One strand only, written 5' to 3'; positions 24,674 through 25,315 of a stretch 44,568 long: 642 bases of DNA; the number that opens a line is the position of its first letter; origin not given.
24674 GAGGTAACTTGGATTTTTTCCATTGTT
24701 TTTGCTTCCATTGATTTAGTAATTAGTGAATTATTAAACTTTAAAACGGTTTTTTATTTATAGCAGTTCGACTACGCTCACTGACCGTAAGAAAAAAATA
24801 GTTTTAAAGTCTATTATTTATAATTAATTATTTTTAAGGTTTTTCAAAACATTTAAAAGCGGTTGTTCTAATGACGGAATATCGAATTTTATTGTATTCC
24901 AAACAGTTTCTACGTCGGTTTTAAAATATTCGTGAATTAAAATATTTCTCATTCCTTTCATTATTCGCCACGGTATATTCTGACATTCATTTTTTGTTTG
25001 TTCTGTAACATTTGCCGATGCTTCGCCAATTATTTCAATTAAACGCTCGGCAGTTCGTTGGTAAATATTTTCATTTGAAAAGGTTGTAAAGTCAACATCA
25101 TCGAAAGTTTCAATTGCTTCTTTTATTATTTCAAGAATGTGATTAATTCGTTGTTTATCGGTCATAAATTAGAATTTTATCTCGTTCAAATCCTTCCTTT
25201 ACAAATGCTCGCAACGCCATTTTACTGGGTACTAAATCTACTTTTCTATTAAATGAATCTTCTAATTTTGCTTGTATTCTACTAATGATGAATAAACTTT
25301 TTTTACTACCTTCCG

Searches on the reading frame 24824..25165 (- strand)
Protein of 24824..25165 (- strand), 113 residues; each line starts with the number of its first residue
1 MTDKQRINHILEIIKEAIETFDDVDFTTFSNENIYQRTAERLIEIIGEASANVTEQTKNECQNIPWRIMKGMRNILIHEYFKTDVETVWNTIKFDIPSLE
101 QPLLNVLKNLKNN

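Call 3: search_protein_families(library=pfam, proteins=[window:24824-25165:-], max_evalue=0.1)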
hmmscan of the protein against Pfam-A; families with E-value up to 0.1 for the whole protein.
window:24824-25165:- (113 aa): 2 families
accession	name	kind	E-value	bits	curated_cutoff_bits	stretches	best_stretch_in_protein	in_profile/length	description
PF01934.22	HepT-like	-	3.3e-23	82.1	23.5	1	10-101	1-115/120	Ribonuclease HepT-like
PF22714.1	SNaCT8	-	0.044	14.3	27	1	13-101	66-151/164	Short NACHT-associated C-Terminal domain, family 8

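Call 4: search_protein_families(library=ncbifam, proteins=[window:24824-25165:-], max_evalue=0.1)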
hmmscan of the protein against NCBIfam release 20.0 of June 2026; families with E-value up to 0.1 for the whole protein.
window:24824-25165:- (113 aa): 1 family
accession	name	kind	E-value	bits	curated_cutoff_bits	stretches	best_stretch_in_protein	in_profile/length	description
NF047751.1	HepT_toxin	equivalog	7.4e-09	35.5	60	1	65-100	83-118/120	type VII toxin-antitoxin system HepT family RNase toxin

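Call 23: find_homologous_proteins(query=window:24824-25165:-, max_evalue=1e-8)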
Query window:24824-25165:- (113 aa): 179 proteins with E <= 1e-8 among 193 candidates; the best 120 are listed.
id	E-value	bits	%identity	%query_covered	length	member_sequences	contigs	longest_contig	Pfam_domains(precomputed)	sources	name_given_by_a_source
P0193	4.1e-68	244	100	100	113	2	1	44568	PF01934.23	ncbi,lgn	-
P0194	1.1e-19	88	44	89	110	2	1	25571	PF01934.23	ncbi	-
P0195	1.1e-19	88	39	100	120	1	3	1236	PF01934.23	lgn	-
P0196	1.4e-19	88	41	95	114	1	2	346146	PF01934.23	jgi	jgi:uncharacterized protein with HEPN domain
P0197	1.8e-19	87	42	96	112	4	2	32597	PF01934.23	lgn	-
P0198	1.9e-19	87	41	95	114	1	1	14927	PF01934.23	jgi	jgi:uncharacterized protein with HEPN domain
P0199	6.3e-19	86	44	93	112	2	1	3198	PF01934.23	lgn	-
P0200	7.8e-19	85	44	93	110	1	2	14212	PF01934.23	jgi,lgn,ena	-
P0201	8.3e-19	85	40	98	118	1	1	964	PF01934.23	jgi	jgi:uncharacterized protein with HEPN domain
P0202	1.0e-18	85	42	89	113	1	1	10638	PF01934.23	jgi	jgi:uncharacterized protein with HEPN domain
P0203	1.1e-18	85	40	98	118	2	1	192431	PF01934.23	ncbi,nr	ncbi:MAG: DUF86 domain-containing protein [Bacteroidales bacterium]|nr:DUF86 domain-containing prote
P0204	1.2e-18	85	44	96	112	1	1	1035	PF01934.23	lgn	-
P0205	1.5e-18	84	43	92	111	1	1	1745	PF01934.23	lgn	-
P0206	2.1e-18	84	41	91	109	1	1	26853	PF01934.23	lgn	-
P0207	3.8e-18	83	43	97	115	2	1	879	PF01934.23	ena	-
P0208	9.6e-18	82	41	88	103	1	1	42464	PF01934.23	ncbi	-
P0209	9.6e-18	82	44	87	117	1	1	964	PF01934.23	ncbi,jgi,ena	jgi:uncharacterized protein with HEPN domain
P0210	2.2e-17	81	40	91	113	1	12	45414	PF01934.23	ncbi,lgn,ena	-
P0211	6.1e-17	79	47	90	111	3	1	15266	PF01934.23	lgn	-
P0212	8.0e-17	79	40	97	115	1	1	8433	PF01934.23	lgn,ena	-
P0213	9.6e-17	79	40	96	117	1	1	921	PF01934.23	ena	-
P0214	1.1e-16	78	44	91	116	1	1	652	PF01934.23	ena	-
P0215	1.6e-16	78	41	93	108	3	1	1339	PF01934.23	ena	-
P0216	2.1e-16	77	44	93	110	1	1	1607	PF01934.23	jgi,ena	jgi:uncharacterized protein with HEPN domain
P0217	2.1e-16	77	42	96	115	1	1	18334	PF01934.23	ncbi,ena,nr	ncbi:MAG: hypothetical protein K940chlam6_00050 [Chlamydiae bacterium]|nr:hypothetical protein [Chla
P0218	2.8e-16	77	46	90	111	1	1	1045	PF01934.23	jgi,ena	-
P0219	2.8e-16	77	40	92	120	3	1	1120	PF01934.23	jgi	jgi:uncharacterized protein with HEPN domain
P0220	2.8e-16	77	41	93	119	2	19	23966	PF01934.23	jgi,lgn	-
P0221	3.2e-16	77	42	94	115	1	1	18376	PF01934.23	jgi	jgi:uncharacterized protein with HEPN domain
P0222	4.4e-16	76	43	89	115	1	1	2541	PF01934.23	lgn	-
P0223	4.5e-16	76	45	87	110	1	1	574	PF01934.23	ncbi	-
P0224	6.0e-16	76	42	96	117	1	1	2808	PF01934.23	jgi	jgi:uncharacterized protein with HEPN domain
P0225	7.4e-16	76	40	94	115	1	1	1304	PF01934.23,PF19962.5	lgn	-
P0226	1.4e-15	75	39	93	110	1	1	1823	PF01934.23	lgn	-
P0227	1.4e-15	75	44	87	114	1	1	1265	PF01934.23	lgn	-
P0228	1.6e-15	75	40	88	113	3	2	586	PF01934.23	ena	-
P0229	1.7e-15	74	45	90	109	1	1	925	PF01934.23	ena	-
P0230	2.4e-15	74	41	90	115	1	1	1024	PF01934.23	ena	-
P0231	2.6e-15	74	39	94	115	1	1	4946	PF01934.23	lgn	-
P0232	2.8e-15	74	39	88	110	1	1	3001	PF01934.23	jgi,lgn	-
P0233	3.0e-15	74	43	93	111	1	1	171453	PF01934.23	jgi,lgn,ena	-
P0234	3.1e-15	74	39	94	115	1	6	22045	PF01934.23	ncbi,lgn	-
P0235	3.1e-15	74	41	82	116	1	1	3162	PF01934.23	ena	-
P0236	3.5e-15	74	42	94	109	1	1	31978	PF01934.23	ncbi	ncbi:MAG: DUF86 domain-containing protein [Candidatus Moraniibacteriota bacterium]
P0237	3.6e-15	73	44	90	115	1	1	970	PF01934.23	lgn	-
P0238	3.6e-15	73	46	89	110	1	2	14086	PF01934.23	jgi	jgi:uncharacterized protein with HEPN domain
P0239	3.8e-15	73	42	87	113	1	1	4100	PF01934.23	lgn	-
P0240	4.0e-15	73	42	92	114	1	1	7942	PF01934.23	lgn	-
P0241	4.2e-15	73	40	92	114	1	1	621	PF01934.23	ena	-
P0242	4.8e-15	73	41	94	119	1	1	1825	PF01934.23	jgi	-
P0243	5.2e-15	73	48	71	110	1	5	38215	PF01934.23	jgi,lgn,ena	jgi:uncharacterized protein with HEPN domain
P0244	6.3e-15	73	42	90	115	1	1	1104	PF01934.23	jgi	jgi:uncharacterized protein with HEPN domain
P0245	6.4e-15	73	37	94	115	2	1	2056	PF01934.23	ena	-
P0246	6.5e-15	73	41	94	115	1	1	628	PF01934.23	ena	-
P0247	7.1e-15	73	53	60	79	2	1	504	PF01934.23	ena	-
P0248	7.4e-15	72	43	92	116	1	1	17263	PF01934.23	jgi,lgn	-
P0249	7.7e-15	72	42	88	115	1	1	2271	PF01934.23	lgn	-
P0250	9.9e-15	72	38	92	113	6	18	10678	PF01934.23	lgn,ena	-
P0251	1.1e-14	72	41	87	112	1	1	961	PF01934.23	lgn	-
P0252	1.2e-14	72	39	95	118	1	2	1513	PF01934.23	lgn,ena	-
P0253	1.3e-14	72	46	74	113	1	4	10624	PF01934.23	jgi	jgi:uncharacterized protein with HEPN domain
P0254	2.0e-14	71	39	94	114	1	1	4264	PF01934.23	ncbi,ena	-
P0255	2.1e-14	71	38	93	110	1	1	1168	PF01934.23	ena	-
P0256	2.4e-14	71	40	81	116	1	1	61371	PF01934.23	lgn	-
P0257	2.5e-14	71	41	84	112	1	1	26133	PF01934.23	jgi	jgi:uncharacterized protein with HEPN domain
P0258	2.7e-14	71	40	89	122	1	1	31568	PF01934.23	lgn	-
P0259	2.9e-14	71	41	87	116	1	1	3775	PF01934.23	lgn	-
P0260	3.0e-14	71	44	87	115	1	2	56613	PF01934.23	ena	-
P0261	3.0e-14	71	37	94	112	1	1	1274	PF01934.23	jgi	jgi:uncharacterized protein with HEPN domain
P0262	3.9e-14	70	35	96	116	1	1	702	PF01934.23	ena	-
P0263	4.4e-14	70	41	90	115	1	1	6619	PF01934.23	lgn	-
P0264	4.4e-14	70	46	71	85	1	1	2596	PF01934.23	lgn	-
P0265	4.5e-14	70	42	93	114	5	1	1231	PF01934.23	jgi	jgi:uncharacterized protein with HEPN domain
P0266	4.5e-14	70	43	92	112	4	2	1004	PF01934.23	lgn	-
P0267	5.2e-14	70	47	66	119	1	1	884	PF01934.23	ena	-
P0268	5.4e-14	70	42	91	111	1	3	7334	PF01934.23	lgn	-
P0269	5.7e-14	70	39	94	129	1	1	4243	PF01934.23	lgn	-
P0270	5.7e-14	70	38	94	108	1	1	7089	PF01934.23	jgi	jgi:uncharacterized protein with HEPN domain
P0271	6.5e-14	69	39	90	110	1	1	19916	PF01934.23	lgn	-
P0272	7.8e-14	69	41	87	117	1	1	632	PF01934.23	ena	-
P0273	8.6e-14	69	41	91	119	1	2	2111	PF01934.23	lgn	-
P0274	8.7e-14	69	45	74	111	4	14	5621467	PF01934.23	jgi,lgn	jgi:uncharacterized protein with HEPN domain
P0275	8.8e-14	69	41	90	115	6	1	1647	PF01934.23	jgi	jgi:uncharacterized protein with HEPN domain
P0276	1.1e-13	69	40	94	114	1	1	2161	PF01934.23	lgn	-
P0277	1.2e-13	69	44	68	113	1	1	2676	PF01934.23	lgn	-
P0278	1.2e-13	69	37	95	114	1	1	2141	PF01934.23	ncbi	-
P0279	1.2e-13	69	40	89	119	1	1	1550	PF01934.23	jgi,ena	-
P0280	1.3e-13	68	36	94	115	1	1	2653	PF01934.23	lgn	-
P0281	1.3e-13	68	42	90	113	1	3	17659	PF01934.23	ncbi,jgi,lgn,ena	jgi:uncharacterized protein with HEPN domain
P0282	1.3e-13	68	41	89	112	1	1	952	PF01934.23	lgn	-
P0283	1.4e-13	68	39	87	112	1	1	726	PF01934.23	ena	-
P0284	1.4e-13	68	42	87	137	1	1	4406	PF01934.23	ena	-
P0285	1.4e-13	68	39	89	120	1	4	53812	PF01934.23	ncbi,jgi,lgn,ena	jgi:uncharacterized protein with HEPN domain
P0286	1.5e-13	68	38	89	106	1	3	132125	PF01934.23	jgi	jgi:uncharacterized protein with HEPN domain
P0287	1.5e-13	68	45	77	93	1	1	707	PF01934.23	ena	-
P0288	1.6e-13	68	40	92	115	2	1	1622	PF01934.23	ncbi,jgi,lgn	jgi:uncharacterized protein with HEPN domain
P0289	1.8e-13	68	44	62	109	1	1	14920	PF01934.23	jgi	jgi:uncharacterized protein with HEPN domain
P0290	1.9e-13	68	40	83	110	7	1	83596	PF01934.23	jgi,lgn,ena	-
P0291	2.1e-13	68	40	92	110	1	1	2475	PF01934.23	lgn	-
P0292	2.2e-13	68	40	87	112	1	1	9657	PF01934.23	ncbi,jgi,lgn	-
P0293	2.3e-13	68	50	58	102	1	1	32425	PF01934.23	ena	-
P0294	2.5e-13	68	39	87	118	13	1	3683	PF01934.23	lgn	-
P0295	2.5e-13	68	40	95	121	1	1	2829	PF01934.23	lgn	-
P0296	2.5e-13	68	39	91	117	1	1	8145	PF01934.23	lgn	-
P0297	2.6e-13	68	38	89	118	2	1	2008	PF01934.23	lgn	-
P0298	2.9e-13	67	53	50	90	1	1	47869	PF01934.23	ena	-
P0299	3.0e-13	67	38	90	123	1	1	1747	PF01934.23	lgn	-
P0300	3.3e-13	67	39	89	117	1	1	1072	PF01934.23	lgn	-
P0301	3.4e-13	67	35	96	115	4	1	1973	PF01934.23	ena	-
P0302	5.0e-13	67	38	94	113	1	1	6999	PF01934.23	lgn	-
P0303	5.2e-13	67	38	88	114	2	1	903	PF01934.23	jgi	jgi:uncharacterized protein with HEPN domain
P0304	5.5e-13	66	41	87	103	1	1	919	PF01934.23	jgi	jgi:uncharacterized protein with HEPN domain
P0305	5.5e-13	66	38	89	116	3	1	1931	PF01934.23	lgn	-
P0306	6.6e-13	66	39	87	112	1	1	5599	PF01934.23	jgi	jgi:uncharacterized protein with HEPN domain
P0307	6.7e-13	66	42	88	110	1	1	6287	PF01934.23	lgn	-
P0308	6.8e-13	66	42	87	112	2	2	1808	PF01934.23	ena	-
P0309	7.2e-13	66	36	96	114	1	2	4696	PF01934.23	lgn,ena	-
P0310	7.7e-13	66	40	91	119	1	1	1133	PF01934.23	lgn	-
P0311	7.9e-13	66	37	89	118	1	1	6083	PF01934.23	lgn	-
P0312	9.5e-13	66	39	90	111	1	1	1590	PF01934.23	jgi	jgi:uncharacterized protein with HEPN domain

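Call 56: search_protein_families(library=padloc, proteins=[window:24824-25165:-], max_evalue=0.01)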
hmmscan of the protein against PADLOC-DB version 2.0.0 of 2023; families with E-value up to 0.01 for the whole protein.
window:24824-25165:- (113 aa): 0 families

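Call 66: find_related_loci(query=window:24824-25165:-, collection=viral_contigs, flank=3000)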
Query window:24824-25165:- (113 aa) in viral_contigs; peptide patterns used: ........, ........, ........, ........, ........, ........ (x = any residue, [..] = any of these).
31 stretches matched a pattern, but none encodes a relative of the query by tblastn (E <= 1e-3).
